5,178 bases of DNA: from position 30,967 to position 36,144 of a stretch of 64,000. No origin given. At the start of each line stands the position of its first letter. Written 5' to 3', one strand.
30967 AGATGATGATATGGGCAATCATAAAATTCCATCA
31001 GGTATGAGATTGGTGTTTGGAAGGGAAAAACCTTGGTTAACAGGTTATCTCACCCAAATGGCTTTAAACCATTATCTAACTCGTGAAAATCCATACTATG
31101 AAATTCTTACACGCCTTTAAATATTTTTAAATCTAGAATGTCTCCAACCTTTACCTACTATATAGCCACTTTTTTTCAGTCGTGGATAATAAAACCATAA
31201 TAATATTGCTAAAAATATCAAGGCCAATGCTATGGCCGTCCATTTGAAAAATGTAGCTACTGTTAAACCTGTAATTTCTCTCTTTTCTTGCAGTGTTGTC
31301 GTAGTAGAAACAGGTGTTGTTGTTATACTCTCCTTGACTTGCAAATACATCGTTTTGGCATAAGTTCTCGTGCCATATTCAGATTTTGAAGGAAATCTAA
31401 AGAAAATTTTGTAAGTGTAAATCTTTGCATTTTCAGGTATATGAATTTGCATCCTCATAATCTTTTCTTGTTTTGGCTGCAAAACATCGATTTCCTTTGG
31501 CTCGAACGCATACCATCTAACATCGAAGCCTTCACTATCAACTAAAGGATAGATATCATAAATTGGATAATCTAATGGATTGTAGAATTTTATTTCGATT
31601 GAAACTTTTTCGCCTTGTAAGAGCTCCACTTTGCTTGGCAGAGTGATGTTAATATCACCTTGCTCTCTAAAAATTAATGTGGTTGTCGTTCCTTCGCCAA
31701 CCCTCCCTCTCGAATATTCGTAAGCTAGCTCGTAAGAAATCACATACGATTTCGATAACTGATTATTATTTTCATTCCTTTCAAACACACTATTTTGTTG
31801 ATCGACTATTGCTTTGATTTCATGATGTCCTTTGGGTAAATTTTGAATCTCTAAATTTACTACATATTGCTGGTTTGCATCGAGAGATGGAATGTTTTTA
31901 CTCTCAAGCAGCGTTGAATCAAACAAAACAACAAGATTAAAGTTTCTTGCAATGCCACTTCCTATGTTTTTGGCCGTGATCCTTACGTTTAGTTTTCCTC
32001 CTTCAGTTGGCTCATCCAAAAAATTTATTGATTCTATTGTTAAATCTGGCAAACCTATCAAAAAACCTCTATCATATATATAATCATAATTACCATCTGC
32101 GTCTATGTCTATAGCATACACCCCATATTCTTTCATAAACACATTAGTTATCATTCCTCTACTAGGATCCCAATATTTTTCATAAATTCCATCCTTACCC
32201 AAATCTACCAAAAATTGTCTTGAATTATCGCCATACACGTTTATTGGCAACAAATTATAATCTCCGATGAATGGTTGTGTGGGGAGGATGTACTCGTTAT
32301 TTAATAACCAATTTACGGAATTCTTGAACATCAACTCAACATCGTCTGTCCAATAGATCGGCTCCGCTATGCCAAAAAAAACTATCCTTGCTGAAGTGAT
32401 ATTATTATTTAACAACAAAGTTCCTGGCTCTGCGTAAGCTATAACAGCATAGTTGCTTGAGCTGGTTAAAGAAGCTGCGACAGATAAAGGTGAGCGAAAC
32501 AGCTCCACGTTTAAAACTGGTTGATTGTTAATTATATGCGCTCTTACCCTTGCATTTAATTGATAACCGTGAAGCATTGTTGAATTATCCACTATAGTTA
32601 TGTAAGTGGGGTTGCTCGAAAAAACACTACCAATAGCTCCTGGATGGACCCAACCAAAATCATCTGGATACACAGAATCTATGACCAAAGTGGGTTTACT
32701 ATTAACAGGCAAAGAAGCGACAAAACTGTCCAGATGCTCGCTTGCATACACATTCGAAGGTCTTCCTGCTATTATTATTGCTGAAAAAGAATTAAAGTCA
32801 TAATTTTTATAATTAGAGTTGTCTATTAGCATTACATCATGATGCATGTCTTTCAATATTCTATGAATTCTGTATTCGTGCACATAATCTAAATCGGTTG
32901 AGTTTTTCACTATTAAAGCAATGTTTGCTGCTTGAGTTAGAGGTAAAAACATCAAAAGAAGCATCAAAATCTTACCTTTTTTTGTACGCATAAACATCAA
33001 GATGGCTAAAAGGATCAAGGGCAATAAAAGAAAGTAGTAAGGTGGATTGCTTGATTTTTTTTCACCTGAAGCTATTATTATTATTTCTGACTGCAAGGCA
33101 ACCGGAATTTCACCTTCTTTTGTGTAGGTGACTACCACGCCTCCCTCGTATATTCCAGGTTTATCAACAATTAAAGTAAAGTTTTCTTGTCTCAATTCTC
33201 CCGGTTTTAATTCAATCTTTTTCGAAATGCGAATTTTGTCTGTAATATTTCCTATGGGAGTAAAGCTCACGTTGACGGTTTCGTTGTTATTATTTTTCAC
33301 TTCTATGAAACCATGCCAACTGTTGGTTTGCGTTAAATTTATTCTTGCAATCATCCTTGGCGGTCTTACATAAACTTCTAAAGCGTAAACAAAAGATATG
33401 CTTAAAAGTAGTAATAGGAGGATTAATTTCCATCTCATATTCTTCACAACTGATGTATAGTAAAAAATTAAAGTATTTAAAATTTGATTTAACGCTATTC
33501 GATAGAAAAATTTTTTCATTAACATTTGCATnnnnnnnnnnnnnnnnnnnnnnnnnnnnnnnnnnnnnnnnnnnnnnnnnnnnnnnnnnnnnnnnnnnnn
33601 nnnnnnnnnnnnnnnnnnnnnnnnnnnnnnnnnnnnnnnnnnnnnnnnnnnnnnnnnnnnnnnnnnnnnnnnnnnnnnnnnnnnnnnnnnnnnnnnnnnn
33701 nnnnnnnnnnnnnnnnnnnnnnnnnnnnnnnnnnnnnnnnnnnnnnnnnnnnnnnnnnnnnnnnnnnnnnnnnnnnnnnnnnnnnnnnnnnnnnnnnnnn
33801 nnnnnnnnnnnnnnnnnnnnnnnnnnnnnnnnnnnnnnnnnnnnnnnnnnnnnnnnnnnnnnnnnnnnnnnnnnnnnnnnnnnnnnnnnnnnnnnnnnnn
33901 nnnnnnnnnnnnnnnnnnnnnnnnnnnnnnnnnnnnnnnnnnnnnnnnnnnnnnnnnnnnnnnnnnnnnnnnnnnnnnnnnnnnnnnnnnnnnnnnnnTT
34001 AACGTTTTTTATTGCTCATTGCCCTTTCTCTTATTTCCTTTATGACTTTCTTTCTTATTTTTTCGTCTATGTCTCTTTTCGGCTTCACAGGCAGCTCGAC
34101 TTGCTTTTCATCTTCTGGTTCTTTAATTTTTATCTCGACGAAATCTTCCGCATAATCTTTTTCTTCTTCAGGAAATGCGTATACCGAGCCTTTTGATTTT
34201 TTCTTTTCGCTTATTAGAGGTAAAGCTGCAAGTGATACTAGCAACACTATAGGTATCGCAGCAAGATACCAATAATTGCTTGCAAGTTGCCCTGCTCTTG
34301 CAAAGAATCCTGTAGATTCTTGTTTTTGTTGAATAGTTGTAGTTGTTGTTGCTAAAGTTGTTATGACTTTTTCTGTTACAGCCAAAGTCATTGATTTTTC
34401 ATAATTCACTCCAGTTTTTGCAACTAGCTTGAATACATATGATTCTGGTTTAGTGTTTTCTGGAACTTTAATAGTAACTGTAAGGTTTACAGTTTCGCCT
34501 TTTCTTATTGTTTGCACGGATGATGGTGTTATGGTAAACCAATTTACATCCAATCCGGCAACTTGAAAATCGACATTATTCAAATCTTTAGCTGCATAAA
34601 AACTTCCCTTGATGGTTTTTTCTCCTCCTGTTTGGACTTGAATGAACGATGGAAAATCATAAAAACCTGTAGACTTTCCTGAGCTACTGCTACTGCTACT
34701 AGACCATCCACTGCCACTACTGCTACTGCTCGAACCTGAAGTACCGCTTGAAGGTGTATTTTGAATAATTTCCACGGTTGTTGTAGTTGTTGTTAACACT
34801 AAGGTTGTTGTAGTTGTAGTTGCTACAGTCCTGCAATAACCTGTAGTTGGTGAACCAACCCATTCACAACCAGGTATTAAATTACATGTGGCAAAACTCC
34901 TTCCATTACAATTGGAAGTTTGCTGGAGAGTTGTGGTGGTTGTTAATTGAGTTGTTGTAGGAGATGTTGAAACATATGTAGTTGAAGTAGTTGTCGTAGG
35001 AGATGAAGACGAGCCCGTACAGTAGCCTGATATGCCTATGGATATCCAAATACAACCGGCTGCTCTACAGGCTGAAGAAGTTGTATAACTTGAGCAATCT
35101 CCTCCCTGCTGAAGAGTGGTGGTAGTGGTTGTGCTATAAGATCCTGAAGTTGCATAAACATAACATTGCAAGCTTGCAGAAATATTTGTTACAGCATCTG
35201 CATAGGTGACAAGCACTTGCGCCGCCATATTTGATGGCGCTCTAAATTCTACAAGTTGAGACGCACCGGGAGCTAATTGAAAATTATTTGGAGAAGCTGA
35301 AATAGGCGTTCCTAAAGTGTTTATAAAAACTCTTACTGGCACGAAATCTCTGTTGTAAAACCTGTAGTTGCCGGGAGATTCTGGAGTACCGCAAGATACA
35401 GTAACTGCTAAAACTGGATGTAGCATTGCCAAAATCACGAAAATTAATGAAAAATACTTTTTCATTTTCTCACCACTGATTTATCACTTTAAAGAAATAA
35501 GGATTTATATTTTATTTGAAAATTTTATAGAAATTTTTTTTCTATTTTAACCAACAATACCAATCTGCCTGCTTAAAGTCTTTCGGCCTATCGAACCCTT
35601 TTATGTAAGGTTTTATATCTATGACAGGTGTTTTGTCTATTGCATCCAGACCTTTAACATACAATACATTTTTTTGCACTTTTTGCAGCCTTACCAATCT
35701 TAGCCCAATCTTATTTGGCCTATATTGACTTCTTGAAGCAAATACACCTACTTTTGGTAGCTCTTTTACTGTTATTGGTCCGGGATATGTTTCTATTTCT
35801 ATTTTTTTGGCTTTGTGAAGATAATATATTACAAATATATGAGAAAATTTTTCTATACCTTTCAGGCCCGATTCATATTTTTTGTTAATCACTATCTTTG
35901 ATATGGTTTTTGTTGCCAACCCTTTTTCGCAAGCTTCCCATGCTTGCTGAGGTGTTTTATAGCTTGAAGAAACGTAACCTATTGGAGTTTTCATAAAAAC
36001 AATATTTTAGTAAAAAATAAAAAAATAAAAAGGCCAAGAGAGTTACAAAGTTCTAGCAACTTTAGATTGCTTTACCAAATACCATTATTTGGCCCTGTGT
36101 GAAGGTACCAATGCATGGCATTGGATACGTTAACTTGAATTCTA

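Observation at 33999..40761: Duplicated two-gene surface-protein cassette (family B Cys-module protein + family A secreted protein) built around a HEPN/MNT toxin-antitoxin pair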

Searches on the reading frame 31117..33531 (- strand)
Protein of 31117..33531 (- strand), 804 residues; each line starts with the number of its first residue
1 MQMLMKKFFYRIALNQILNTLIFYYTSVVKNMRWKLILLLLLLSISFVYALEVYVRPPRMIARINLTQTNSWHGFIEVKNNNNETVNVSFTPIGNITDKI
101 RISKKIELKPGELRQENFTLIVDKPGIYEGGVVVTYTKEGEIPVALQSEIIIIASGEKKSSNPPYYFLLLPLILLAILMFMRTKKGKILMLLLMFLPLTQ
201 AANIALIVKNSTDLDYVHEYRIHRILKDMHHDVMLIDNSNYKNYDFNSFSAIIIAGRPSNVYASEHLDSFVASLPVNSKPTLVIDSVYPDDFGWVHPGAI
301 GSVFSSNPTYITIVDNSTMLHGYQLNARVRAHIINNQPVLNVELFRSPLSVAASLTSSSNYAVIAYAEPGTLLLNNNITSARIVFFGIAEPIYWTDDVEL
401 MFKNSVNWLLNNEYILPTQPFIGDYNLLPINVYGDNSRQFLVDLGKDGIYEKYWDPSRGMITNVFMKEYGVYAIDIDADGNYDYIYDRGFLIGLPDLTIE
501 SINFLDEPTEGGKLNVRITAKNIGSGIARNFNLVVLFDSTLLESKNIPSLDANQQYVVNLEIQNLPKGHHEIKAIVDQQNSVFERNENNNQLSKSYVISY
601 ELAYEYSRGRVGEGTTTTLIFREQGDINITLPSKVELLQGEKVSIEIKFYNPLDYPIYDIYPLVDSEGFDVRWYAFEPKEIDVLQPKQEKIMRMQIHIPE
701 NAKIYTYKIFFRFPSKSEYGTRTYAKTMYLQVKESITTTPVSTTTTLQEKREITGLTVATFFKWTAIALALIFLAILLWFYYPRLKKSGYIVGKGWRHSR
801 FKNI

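Call 5: search_protein_families(library=pfam, proteins=[window:31117-33531:-], max_evalue=0.1)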
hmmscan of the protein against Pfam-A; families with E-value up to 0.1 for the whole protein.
window:31117-33531:- (804 aa): 2 families
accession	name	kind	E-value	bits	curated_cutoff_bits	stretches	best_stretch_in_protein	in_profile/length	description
PF07705.17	CARDB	-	3.8e-18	66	22.7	1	495-594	2-101/101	CARDB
PF14524.12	Wzt_C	-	0.013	15.9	30.4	1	518-584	46-119/143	Wzt C-terminal domain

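Call 10: search_protein_families(library=ncbifam, proteins=[window:31117-33531:-], max_evalue=0.1)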
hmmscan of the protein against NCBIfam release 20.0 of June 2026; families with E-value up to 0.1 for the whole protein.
window:31117-33531:- (804 aa): 1 family
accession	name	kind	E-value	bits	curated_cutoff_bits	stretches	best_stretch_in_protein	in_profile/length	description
NF052591.1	ArlG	equivalog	0.032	14.2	110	1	512-584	67-147/148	archaellum stator protein ArlG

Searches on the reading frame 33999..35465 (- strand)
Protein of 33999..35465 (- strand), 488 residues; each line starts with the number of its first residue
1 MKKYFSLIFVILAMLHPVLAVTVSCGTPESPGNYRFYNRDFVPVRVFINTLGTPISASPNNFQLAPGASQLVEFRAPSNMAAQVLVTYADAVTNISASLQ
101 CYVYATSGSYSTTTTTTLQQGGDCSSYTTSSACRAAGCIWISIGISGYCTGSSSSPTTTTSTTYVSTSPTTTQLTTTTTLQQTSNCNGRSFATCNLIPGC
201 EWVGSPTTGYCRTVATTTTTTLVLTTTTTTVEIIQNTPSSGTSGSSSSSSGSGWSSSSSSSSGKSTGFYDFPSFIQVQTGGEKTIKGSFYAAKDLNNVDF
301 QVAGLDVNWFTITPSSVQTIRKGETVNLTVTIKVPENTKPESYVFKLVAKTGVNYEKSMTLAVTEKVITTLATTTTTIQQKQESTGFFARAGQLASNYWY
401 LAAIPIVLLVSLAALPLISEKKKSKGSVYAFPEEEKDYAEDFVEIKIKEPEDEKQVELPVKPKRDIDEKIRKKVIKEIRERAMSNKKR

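Call 5: search_protein_families(library=pfam, proteins=[window:33999-35465:-], max_evalue=0.1)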
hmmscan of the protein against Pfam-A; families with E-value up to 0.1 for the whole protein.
window:33999-35465:- (488 aa): 5 families
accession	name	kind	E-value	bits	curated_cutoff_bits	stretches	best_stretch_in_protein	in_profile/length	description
PF10633.15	NPCBM_assoc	-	0.00016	22.2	24.4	1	307-350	32-76/78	NPCBM-associated, NEW3 domain of alpha-galactosidase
PF16569.11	GramPos_pilinBB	-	0.00066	21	30.5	1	323-393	2-71/116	Gram-positive pilin backbone subunit 2, Cna-B-like domain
PF23109.1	ARCH_RTEL1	-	0.00095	19.7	27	1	335-383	61-111/181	RTEL1 helicase, ARCH domain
PF16158.11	N_BRCA1_IG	-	0.069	14.2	28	0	315-361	58-104/108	Ig-like domain from next to BRCA1 gene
PF11614.14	FixG_C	-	0.08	13.5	25.6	0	297-350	48-102/119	IG-like fold at C-terminal of FixG, putative oxidoreductase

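Call 10: search_protein_families(library=ncbifam, proteins=[window:33999-35465:-], max_evalue=0.1)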
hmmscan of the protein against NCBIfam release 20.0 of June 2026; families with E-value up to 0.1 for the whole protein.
window:33999-35465:- (488 aa): 0 families

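Call 61: search_protein_families(library=phrogs, proteins=[window:33999-35465:-], max_evalue=0.01)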
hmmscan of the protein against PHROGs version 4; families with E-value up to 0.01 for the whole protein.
window:33999-35465:- (488 aa): 0 families

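Call 62: predict_structure(alignment_id=A2)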
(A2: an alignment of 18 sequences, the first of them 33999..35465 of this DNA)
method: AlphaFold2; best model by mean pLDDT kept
length: 488 residues; sequences in the alignment: 18
mean_pLDDT: 69.9   pTM: 0.33
mean pLDDT of the five models: 69.9, 68.8, 68.2, 68.2, 67.9
residues with pLDDT >= 90: 180; 70-90: 99; 50-70: 56; < 50: 153
segments of 3 or more residues with pLDDT < 50: 110-122, 152-183, 218-261, 370-386, 417-462
pLDDT, mean of each block of 10 residues (from residue 1): 78 68 92 95 95 90 95 94 96 92 85 38 63 72 70 37 33 40 69 83 88 65 36 30 31 36 82 91 96 96 93 96 96 93 95 93 75 35 45 58 71 56 39 39 38 37 65 91 74
secondary structure, 60 per line:
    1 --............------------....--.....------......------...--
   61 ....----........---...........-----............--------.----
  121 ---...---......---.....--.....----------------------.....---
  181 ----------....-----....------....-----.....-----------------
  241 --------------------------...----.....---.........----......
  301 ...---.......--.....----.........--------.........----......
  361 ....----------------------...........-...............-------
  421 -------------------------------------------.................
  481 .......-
elements in order: H3-14 E27-30 E33-37 E44-49 E56-58 E61-64 E69-76 E80-90 E96-107 H130-135 E139-143 E146-150 E173-177 H191-194 E200-203 E210-213 E219-223 E267-269 E274-278 E282-290 E295-303 E310-313 E316-320 E325-333 E342-350 E355-364 H387-397 H399-413 H464-487

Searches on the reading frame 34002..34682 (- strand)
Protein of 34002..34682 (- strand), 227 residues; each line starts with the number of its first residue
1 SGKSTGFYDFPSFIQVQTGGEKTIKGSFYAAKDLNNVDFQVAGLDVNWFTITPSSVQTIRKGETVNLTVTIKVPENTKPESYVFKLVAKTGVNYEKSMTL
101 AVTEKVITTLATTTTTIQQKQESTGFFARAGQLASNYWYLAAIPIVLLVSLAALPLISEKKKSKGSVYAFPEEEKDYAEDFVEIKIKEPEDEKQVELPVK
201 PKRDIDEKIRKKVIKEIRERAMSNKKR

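Call 50: find_homologous_proteins(query=window:34002-34682:-)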
Query window:34002-34682:- (227 aa): 2 proteins with E <= 0.001 among 1264 candidates.
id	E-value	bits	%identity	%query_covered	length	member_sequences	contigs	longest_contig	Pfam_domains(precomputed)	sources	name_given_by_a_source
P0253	1.9e-95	336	69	97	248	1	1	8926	-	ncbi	ncbi:MAG: hypothetical protein QXJ06_04575, partial [Candidatus Aenigmatarchaeota archaeon]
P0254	3.5e-91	322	65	99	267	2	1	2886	-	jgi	jgi:hypothetical protein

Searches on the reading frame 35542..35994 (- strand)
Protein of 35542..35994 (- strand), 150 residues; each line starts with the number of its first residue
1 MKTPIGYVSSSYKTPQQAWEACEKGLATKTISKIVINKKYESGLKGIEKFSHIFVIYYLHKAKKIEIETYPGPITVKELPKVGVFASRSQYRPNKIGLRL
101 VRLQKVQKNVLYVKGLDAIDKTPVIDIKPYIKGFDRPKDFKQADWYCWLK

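Call 5: search_protein_families(library=pfam, proteins=[window:35542-35994:-], max_evalue=0.1)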
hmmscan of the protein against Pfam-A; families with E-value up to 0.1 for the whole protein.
window:35542-35994:- (150 aa): 1 family
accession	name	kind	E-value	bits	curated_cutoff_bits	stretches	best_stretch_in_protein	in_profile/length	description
PF01980.22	TrmO_N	-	2.4e-34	118.5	26.8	1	25-135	7-116/116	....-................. O N-terminal domain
